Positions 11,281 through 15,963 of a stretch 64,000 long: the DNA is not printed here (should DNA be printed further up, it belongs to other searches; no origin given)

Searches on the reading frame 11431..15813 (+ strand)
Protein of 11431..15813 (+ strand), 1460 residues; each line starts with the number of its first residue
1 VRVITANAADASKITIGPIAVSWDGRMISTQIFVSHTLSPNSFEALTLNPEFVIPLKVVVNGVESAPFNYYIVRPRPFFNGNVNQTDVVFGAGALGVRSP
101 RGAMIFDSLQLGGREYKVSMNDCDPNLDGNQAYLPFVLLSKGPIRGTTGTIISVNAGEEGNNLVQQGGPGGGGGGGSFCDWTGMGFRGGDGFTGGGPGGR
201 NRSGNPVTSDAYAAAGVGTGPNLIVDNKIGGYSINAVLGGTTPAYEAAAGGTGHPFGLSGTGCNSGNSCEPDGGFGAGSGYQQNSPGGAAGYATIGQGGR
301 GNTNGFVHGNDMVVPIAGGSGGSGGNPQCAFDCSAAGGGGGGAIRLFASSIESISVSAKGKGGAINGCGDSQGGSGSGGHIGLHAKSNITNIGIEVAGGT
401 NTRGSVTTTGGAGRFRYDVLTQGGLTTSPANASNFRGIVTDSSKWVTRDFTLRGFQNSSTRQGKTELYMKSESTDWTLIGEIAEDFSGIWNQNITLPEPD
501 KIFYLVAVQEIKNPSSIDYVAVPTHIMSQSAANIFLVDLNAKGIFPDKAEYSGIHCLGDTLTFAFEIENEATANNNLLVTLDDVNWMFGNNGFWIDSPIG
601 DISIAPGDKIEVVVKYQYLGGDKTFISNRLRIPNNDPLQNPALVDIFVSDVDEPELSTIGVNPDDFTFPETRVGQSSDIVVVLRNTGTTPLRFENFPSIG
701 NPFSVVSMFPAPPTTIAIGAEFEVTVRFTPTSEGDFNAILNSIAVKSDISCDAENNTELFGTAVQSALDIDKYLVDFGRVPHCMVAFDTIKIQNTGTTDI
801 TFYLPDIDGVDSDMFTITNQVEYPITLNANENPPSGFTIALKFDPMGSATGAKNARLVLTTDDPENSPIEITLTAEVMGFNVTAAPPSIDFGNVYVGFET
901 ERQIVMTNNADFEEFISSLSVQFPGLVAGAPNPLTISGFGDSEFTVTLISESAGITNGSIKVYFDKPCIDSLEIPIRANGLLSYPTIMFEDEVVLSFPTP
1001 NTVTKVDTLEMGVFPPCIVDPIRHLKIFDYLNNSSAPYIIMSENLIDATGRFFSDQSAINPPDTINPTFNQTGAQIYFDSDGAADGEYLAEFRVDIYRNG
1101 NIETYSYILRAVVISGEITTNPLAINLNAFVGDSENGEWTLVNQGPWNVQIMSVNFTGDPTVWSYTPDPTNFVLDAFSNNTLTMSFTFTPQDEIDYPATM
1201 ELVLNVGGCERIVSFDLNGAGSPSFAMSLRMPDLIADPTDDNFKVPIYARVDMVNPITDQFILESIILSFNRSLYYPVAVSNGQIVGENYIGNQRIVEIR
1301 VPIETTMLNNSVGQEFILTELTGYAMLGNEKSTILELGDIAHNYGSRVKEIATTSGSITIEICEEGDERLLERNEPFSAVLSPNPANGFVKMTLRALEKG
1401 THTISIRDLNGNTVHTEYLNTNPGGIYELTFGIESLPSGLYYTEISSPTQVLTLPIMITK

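Call 28: search_protein_families(library=pfam, proteins=[window:11431-15813:+], max_evalue=0.00001)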
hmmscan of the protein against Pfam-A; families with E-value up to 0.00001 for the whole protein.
window:11431-15813:+ (1460 aa): 3 families
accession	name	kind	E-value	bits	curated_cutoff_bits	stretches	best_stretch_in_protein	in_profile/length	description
PF22544.2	HYDIN_VesB_CFA65-like_Ig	-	3.1e-12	47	25.5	1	660-738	4-80/100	HYDIN/CFA65/VesB-like, Ig-like domain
PF15780.11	ASH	-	1.3e-09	38.5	27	0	667-741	15-87/98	Abnormal spindle-like microcephaly-assoc'd, ASPM-SPD-2-Hydin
PF18962.6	Por_Secre_tail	-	3.1e-07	31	27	1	1383-1450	3-67/75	Secretion system C-terminal sorting domain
